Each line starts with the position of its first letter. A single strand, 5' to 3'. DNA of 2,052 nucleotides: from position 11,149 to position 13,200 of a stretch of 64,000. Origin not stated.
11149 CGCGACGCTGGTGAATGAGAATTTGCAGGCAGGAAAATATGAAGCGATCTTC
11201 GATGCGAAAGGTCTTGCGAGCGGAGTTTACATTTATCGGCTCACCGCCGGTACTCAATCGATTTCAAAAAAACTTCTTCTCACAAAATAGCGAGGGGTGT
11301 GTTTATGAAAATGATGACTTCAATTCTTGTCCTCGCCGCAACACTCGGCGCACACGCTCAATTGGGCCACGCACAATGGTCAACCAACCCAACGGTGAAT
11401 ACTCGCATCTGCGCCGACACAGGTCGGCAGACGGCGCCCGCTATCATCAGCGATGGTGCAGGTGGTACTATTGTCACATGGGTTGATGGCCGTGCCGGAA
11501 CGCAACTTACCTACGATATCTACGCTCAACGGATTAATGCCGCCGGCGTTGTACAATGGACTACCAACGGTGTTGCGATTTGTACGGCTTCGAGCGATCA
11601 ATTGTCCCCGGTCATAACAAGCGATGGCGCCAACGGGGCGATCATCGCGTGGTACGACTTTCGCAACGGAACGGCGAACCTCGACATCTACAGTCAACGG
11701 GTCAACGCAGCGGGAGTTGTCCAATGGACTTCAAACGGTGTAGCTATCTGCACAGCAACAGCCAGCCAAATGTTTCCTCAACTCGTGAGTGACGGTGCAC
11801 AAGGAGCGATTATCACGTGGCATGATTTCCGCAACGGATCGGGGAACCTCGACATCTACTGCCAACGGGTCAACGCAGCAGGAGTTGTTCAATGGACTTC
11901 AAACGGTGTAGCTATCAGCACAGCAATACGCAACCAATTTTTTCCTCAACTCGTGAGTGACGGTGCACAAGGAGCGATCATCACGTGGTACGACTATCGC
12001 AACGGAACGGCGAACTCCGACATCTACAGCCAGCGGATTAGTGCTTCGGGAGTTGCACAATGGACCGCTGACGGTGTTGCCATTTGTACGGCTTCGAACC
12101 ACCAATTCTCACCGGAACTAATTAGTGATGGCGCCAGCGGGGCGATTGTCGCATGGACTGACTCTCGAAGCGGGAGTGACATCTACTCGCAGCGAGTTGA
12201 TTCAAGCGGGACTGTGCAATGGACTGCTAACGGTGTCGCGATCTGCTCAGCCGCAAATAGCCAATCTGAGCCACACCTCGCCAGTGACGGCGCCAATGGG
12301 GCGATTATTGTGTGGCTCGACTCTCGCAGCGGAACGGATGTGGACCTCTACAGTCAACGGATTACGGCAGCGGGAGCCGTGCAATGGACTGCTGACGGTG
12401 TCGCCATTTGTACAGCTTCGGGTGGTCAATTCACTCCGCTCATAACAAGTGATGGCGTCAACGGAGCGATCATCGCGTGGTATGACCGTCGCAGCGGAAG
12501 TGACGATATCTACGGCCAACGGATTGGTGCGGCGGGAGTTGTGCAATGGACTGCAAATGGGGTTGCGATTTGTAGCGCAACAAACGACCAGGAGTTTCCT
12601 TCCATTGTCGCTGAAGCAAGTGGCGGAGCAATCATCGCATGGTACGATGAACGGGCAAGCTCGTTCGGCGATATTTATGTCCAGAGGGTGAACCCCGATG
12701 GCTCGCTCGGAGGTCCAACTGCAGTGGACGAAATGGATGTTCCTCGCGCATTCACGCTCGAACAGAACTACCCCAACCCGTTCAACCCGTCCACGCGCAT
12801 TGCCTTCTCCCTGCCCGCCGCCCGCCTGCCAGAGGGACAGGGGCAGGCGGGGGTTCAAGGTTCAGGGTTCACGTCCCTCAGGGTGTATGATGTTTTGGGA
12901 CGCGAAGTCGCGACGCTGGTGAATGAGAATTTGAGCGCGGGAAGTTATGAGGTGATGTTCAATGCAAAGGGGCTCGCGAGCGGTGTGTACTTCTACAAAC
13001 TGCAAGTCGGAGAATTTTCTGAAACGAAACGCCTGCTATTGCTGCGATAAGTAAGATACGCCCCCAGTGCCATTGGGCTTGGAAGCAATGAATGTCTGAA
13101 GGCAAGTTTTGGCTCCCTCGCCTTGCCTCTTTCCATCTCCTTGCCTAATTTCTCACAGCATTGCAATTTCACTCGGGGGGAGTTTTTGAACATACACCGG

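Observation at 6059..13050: Four tandem T9SS cargo genes built from an unrecognised ~53-56 aa repeat, eight copies per protein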

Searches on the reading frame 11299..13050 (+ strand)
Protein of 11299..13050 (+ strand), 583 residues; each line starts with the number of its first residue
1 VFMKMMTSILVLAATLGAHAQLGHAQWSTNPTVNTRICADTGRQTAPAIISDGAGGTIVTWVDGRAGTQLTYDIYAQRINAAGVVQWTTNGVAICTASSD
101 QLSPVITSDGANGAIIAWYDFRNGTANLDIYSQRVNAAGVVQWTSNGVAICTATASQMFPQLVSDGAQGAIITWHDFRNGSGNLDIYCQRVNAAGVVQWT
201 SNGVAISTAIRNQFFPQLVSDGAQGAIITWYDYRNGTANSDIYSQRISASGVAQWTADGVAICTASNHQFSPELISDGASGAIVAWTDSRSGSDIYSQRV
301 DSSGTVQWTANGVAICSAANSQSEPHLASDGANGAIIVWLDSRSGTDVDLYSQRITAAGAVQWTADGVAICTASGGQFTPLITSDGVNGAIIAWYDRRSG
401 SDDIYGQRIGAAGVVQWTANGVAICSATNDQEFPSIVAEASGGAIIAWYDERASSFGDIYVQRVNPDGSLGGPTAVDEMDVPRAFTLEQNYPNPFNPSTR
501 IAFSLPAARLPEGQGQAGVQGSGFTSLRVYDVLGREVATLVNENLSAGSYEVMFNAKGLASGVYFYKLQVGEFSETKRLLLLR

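Call 3: search_protein_families(library=pfam, proteins=[window:11299-13050:+], max_evalue=1)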
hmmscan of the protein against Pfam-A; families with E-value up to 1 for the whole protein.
window:11299-13050:+ (583 aa): 15 families
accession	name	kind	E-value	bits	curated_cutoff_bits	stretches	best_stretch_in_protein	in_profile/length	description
PF18962.6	Por_Secre_tail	-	5.1e-07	30.3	27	1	491-579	2-73/75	Secretion system C-terminal sorting domain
PF07403.16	DUF1505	-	1.5e-06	28.8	25.4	0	123-166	58-102/114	Protein of unknown function (DUF1505)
PF24700.1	Vein_beta-barrel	-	2.5e-06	28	27.7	0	177-219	59-100/122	Vein beta-barrel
PF24797.1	Beta-prop_WDR35_TULP_N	-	6.5e-06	25.9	80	1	206-265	74-133/332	WDR35/TULP4 N-terminal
PF06832.18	BiPBP_C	-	0.0011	19.2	26.8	0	340-377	25-63/90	Penicillin-Binding Protein C-terminus Family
PF07372.17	DUF1491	-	0.0012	19.6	25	0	331-365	29-62/104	Protein of unknown function (DUF1491)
PF11087.14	PRD1_DD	-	0.0018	18.4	46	1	55-106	5-54/54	PRD1 phage membrane DNA delivery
PF03640.20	Lipoprotein_15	-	0.0053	16.7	24.4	0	81-113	6-38/47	Secreted repeat of unknown function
PF07166.16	DUF1398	-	0.029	14.9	22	0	68-90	77-99/119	Protein of unknown function (DUF1398)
PF13585.12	CHU_C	-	0.031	14.8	27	1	525-572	29-75/86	CHU_C Type IX secretion signal domain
PF21125.3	MPN_2A_DUB_like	-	0.043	13.9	27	0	112-129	85-102/171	BRCA1-A complex subunit Abraxas 1 MPN domain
PF13860.13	FlgD_ig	-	0.11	12.9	27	1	522-567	22-72/79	FlgD Ig-like domain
PF04278.17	Tic22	-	0.25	11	23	0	302-338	49-85/244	Tic22-like family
PF00178.28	Ets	-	0.32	11.8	26.9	0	213-236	4-27/81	Ets-domain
PF20608.4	Phage_tube_C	-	0.55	11.1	24.1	0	540-559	50-69/82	Phage tail tube protein C-terminal domain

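Call 4: search_protein_families(library=ncbifam, proteins=[window:11299-13050:+], max_evalue=1)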
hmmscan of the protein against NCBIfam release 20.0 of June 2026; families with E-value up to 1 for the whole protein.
window:11299-13050:+ (583 aa): 12 families
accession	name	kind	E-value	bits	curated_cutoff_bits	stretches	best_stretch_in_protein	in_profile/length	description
TIGR04275.1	beta_prop_Msarc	repeat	4.3e-22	77.6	85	6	93-127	3-32/40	beta-propeller repeat protein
TIGR04183.1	Por_Secre_tail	domain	2e-07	30.9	23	1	519-580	22-70/72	T9SS type A sorting domain-containing protein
NF052230.1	T9SS_PorE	exception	4.8e-05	21.8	600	2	23-145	261-375/648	PorE family type IX secretion system protein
NF033933.0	fosA8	exception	0.017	15.3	300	0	117-146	66-95/138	FosA8 family fosfomycin resistance glutathione transferase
NF047704.1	Lsa16_fam_lipo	equivalog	0.021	14.8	80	0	96-128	47-79/158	Lsa16 family lipoprotein adhesin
NF053607.1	CHU_0125_OmpA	equivalog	0.026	13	620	1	123-190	296-360/639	CHU_0125 family OmpA-like outer membrane integrity protein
NF000026.1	154989_fosA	exception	0.03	14.5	275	0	118-147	67-96/141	FosA/FosA2 family fosfomycin resistance glutathione transferase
NF000221.4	FosA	exception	0.17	11.8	250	0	117-146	66-95/137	FosA family fosfomycin resistance glutathione transferase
NF052542.1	mucin_mul1B_fam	subfamily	0.21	10.8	75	1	3-69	1-66/320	Mul1B family putative transporter subunit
NF009258.0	PRK12615.1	equivalog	0.3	11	325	0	382-427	22-67/171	galactose-6-phosphate isomerase subunit LacB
TIGR02608.1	delta_60_rpt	domain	0.42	10.5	76.5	0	451-470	21-40/55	delta-60 repeat domain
NF009628.0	PRK13149.1-2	equivalog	0.58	10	103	0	412-438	4-30/76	H/ACA RNA-protein complex component Gar1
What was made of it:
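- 11299..13050 (+): g4: signal peptide (...GHA|QW), 8 very regular repeats (nt 11428-12756), CTD (aa 491-580); likelier start is the ATG at 11305. TIGR04275 gives 77.6 bits, E = 4e-22 (call 4).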

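Call 7: find_homologous_proteins(query=window:11299-13050:+, max_evalue=0.00001)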
Query window:11299-13050:+ (583 aa): 7214 proteins with E <= 0.00001 among 8000 candidates; the best 120 are listed.
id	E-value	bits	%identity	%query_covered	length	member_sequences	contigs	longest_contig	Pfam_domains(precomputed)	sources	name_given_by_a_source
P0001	0.0e+0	1289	49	96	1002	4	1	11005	PF23623.2,PF03640.21,PF14061.13,PF07372.18,PF06832.19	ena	-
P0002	0.0e+0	1167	50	93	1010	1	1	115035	PF03640.21,PF14061.13,PF18962.8,PF13860.13,PF06832.19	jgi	jgi:FlgD Ig-like domain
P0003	0.0e+0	1050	52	75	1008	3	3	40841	PF07372.18,PF13860.13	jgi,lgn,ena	-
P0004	0.0e+0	1046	42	96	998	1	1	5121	PF07372.18,PF13860.13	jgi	-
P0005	0.0e+0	1044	48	78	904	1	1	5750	PF07372.18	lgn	-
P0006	2.2e-296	1002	48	93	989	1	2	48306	PF03640.21,PF14061.13,PF18962.8,PF13860.13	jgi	jgi:predicted lipoprotein with Yx(FWY)xxD motif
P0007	1.1e-294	996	52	74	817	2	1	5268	-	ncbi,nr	ncbi:MAG: hypothetical protein NTW97_11640, partial [Candidatus Krumholzibacteria bacterium]|nr:hypo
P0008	2.9e-294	995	42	92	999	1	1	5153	PF13860.13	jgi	-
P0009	1.9e-293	992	55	71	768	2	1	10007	PF03640.21,PF18962.8,PF13860.13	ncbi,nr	ncbi:MAG TPA: T9SS type A sorting domain-containing protein [Candidatus Krumholzibacteria bacterium]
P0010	1.3e-289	980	44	74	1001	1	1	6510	-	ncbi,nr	ncbi:MAG: hypothetical protein IT348_19760, partial [Candidatus Eisenbacteria bacterium]|nr:hypothet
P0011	8.0e-289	977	49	77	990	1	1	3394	PF18962.8,PF13860.13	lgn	-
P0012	2.9e-287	972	41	96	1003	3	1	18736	PF13448.12,PF07372.18,PF18962.8,PF13860.13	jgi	-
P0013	1.6e-285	966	54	83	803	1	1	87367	PF13585.13,PF07372.18,PF18962.8,PF13860.13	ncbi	-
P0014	3.6e-280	949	46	93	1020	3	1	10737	PF03640.21,PF07372.18,PF13860.13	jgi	jgi:hypothetical protein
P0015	8.8e-279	944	38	96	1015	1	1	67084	PF13448.12,PF07372.18,PF13860.13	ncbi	-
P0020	3.9e-263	892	51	75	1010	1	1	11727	PF13448.12,PF18962.8,PF13860.13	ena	-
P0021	1.5e-262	890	50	85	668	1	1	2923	PF13585.13,PF18962.8,PF13860.13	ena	-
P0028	1.3e-254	864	50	75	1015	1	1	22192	PF13448.12,PF07372.18,PF18962.8,PF13860.13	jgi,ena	-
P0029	4.4e-253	859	52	94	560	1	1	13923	PF03640.21,PF14061.13,PF07372.18,PF18962.8,PF12904.14,PF13860.13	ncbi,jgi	ncbi:MAG: T9SS type A sorting domain-containing protein [Candidatus Krumholzibacteriaceae bacterium]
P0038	8.2e-241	819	43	94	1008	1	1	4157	PF18962.8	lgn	-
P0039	1.7e-239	814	47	99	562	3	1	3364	PF18962.8,PF13860.13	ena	-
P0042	1.4e-233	795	47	100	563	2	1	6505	PF18962.8,PF13860.13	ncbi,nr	ncbi:MAG TPA: FlgD immunoglobulin-like domain containing protein [Candidatus Krumholzibacteria bacte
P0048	6.6e-227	773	57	86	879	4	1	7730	PF18962.8,PF07403.17,PF13860.13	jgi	jgi:hypothetical protein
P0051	2.3e-226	771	43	96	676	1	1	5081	PF18962.8,PF06832.19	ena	-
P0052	7.6e-225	766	45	94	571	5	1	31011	PF18962.8,PF13860.13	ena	-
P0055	1.3e-224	765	53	82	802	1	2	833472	PF18962.8,PF13860.13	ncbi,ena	-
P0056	2.7e-223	761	45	99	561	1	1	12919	PF03640.21,PF07372.18,PF18962.8,PF13860.13,PF06832.19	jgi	jgi:predicted lipoprotein with Yx(FWY)xxD motif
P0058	6.3e-221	753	49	80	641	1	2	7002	PF18962.8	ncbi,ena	-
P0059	2.9e-220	751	43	100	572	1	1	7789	PF18962.8,PF13860.13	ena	-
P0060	1.4e-219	748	49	78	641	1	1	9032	PF18962.8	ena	-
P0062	3.0e-219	747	42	99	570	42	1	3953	PF18962.8,PF13860.13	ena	-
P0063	3.1e-219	747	51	79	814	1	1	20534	PF18962.8,PF13860.13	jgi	-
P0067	4.0e-217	740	48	83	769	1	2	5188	PF18962.8,PF13860.13,PF06832.19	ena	-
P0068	1.1e-216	739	48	74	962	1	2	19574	PF07372.18,PF18962.8,PF13860.13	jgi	jgi:hypothetical protein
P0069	3.1e-216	737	48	83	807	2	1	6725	PF03640.21,PF13585.13,PF07372.18,PF18962.8,PF13860.13,PF06832.19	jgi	jgi:predicted lipoprotein with Yx(FWY)xxD motif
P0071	2.7e-215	734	50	82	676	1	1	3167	PF18962.8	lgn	-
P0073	6.0e-215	733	52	94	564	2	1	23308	PF03640.21,PF14061.13,PF07372.18,PF18962.8,PF13860.13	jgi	-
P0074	6.7e-215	733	56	80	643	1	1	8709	PF19408.6,PF18962.8,PF06832.19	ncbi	ncbi:MAG: hypothetical protein RLZZ165_1628 [Bacteroidota bacterium]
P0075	3.1e-214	731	56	77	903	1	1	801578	PF07372.18,PF18962.8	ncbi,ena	-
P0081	3.2e-211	721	56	82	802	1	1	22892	PF07372.18,PF18962.8,PF23873.2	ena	-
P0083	8.0e-211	720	50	75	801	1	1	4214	PF18962.8,PF13860.13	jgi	jgi:hypothetical protein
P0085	1.2e-210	719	49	85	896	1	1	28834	PF18962.8,PF14870.13,PF15902.13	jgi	jgi:photosystem II stability/assembly factor-like uncharacterized protein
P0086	1.6e-210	719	48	100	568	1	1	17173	PF18962.8,PF13860.13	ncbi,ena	-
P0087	1.6e-210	719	44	97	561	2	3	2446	PF18962.8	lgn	-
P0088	7.8e-210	716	51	81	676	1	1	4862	PF18962.8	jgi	jgi:hypothetical protein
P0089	5.2e-209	714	54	81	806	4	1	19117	PF18962.8,PF13860.13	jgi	-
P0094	5.5e-207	707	50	96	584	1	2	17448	PF18962.8,PF13860.13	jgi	jgi:hypothetical protein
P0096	3.0e-206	704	43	100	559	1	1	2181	PF07372.18,PF18962.8,PF13860.13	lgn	-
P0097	7.6e-206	703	59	100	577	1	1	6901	PF24700.2,PF18962.8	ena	-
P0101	2.3e-205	702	45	100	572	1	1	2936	PF18962.8,PF13860.13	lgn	-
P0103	2.3e-204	698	50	83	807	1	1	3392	PF13585.13,PF07372.18,PF18962.8,PF13860.13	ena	-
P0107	1.0e-203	696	47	100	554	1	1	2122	PF18962.8,PF13860.13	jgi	-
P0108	1.3e-203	696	57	83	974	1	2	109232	PF18962.8,PF18597.8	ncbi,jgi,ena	-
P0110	2.1e-203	695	44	100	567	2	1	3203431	PF18962.8,PF13860.13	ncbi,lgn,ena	-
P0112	7.4e-203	693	47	99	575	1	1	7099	PF18962.8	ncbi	-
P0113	8.7e-203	693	42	82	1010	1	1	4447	PF07372.18,PF18962.8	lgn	-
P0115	3.4e-202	691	53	94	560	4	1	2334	PF03640.21,PF14061.13,PF18962.8,PF07403.17,PF13860.13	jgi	jgi:predicted lipoprotein with Yx(FWY)xxD motif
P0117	1.9e-201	689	51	82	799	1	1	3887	PF18962.8,PF13860.13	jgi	jgi:hypothetical protein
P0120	2.3e-200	685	48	96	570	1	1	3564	PF03640.21,PF18962.8,PF13860.13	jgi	jgi:predicted lipoprotein with Yx(FWY)xxD motif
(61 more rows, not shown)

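Call 8: search_solved_structures(query=window:11299-13050:+, max_evalue=1, show_alignments=2)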
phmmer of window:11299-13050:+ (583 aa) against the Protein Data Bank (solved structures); distinct sequences matched with E-value up to 1: 4.
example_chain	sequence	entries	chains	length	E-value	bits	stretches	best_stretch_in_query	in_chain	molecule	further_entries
6bx3_A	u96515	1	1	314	0.17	13.6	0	223-324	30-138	COMPASS component SWD3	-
6ven_L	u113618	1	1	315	0.17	13.5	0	223-323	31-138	COMPASS component SWD3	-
1uj8_A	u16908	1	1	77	0.73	11.5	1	281-342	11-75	Hypothetical protein yfhJ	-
8bda_C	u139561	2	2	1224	0.85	11.3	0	366-430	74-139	Intraflagellar transport protein 121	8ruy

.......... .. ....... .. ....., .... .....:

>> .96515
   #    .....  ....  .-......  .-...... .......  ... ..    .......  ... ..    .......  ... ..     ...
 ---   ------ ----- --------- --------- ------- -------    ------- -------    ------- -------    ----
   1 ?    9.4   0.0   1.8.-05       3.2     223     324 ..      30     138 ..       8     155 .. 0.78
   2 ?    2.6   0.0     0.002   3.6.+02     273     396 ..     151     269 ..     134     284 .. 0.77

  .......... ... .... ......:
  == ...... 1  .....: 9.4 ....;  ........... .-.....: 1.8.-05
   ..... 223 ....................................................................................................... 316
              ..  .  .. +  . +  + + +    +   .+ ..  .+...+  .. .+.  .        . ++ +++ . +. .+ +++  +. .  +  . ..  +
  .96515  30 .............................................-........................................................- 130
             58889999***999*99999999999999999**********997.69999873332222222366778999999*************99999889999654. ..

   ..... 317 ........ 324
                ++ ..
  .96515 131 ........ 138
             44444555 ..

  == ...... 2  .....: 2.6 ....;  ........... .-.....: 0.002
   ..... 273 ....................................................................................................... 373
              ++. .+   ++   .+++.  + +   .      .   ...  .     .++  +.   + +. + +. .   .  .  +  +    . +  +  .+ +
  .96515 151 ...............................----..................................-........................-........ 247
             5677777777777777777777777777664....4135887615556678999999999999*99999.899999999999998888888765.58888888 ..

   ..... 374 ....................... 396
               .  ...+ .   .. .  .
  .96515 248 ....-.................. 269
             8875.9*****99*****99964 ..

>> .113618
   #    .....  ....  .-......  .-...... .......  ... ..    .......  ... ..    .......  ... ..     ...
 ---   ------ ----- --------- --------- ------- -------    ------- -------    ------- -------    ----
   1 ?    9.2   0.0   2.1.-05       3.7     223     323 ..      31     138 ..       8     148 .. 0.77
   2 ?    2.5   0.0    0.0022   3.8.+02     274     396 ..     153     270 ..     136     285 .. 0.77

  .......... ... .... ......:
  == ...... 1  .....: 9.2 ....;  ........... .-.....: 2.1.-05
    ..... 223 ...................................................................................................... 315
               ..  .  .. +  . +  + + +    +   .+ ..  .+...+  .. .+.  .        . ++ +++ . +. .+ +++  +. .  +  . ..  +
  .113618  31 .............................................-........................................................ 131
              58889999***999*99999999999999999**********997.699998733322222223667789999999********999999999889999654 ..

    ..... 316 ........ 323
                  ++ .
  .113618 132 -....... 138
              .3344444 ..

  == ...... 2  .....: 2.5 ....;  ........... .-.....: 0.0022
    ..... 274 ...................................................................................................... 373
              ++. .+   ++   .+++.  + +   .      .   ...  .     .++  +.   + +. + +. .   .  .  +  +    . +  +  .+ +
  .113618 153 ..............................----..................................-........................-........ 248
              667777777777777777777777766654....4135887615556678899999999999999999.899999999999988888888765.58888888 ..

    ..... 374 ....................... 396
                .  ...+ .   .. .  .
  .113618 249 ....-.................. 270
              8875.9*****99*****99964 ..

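Call 12: search_solved_structures(query=A1, max_evalue=1, show_alignments=1)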
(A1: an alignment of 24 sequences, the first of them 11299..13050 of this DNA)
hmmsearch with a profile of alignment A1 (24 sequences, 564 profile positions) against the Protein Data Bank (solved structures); distinct sequences matched with E-value up to 1: 15.
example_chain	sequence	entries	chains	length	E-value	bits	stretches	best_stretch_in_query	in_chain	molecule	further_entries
3osv_A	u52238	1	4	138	1.4e-06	30.2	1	495-551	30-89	Flagellar basal-body rod modification protein FlgD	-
7eh9_A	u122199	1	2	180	8.8e-06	27.5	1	487-553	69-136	Basal-body rod modification protein FlgD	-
7bhq_A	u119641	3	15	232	1.4e-05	26.8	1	487-553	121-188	Basal-body rod modification protein FlgD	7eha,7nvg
6za2_A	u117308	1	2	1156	6.8e-05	24.6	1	449-562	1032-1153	Por secretion system protein porU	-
3c12_A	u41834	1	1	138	0.00054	21.6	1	497-553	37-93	Flagellar protein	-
5m11_A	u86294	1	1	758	0.018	16.6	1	478-549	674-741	Immunoreactive 84kD antigen PG93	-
8glk_D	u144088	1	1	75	0.02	16.4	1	481-562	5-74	Endonuclease I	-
9whd_A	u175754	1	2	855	0.026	16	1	450-559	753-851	GH167 glycoside hydrolase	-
8xi2_E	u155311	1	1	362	0.15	13.6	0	101-201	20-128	U5-40K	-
8glj_D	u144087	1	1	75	0.25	12.8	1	481-561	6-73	Por secretion system C-terminal sorting domain-containing protein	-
5hfs_A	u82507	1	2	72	0.47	11.9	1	493-562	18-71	Gingipain R2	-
8bda_C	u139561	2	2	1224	0.58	11.6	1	302-367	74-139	Intraflagellar transport protein 121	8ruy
7sty_A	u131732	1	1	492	0.62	11.5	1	371-428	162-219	Coronin-1C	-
4zzf_A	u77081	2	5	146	0.73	11.3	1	502-559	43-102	Flagellar basal body rod modification protein | Basal-body rod modification protein FlgD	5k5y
4zzk_A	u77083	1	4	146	0.73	11.3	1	502-559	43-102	Basal-body rod modification protein FlgD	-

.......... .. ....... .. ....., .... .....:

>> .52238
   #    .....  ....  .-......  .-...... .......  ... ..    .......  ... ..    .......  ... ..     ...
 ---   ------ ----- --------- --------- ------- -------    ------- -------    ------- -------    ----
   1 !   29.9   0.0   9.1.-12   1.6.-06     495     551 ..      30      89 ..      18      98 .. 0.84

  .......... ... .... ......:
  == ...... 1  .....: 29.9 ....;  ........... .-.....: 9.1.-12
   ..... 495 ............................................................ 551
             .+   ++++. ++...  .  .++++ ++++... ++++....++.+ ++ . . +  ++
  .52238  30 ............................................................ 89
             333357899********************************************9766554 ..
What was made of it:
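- Tried and rejected: Only the CTD matched, to FlgD and PorU (calls 8, 12).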

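Call 19: predict_structure(alignment_id=A1)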
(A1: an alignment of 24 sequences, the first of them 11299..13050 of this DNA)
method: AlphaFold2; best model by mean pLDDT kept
length: 583 residues; sequences in the alignment: 24
mean_pLDDT: 85.9   pTM: 0.76
mean pLDDT of the five models: 85.9, 85.5, 85.3, 85.1, 84.8
residues with pLDDT >= 90: 328; 70-90: 187; 50-70: 38; < 50: 30
segments of 3 or more residues with pLDDT < 50: 17-24, 475-484, 509-520
pLDDT, mean of each block of 10 residues (from residue 1): 68 58 61 86 91 86 73 92 86 90 94 94 91 95 93 92 92 90 89 93 91 94 91 89 95 93 94 91 95 94 92 90 94 92 91 95 94 95 89 95 96 92 94 90 90 84 91 48 58 69 68 41 80 88 84 88 83 74 69
secondary structure, 60 per line:
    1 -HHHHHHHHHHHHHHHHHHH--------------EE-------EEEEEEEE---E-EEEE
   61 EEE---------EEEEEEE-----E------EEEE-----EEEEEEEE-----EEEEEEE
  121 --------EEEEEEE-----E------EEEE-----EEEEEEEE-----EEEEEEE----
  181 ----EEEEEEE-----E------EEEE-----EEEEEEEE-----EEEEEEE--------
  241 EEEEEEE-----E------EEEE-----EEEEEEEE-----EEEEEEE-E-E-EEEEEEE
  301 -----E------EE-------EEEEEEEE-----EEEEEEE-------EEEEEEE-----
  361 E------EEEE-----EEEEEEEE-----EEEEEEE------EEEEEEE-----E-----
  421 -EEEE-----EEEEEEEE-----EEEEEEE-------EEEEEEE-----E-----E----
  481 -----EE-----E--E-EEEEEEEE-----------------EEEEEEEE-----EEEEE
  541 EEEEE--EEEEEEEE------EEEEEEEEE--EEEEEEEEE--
elements in order: H2-20 E44-51 E57-63 E73-79 E92-95 E101-108 E114-120 E129-135 E148-151 E157-164 E170-176 E185-191 E204-207 E213-220 E226-232 E241-247 E260-263 E269-276 E282-288 E294-300 E322-329 E335-341 E349-355 E368-371 E377-384 E390-396 E403-409 E422-425 E431-438 E444-450 E458-464 E498-505 E523-530 E536-545 E548-555 E562-570 E573-581
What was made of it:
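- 11299..13050 (+): The AF2 model of this protein has pLDDT 85.9 (call 19).
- On T9SS type-A cargo protein: The AF2 model shows a C-terminal beta-sandwich (call 19).
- On Eight-bladed beta-propeller fold: AF2 DSSP shows 8 x (8+7+7+4-residue strands) with pLDDT >90 (call 19).
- AF2 model: pLDDT 85.9, pTM 0.76, 8 x 4 strands plus a beta-sandwich CTD (call 19).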
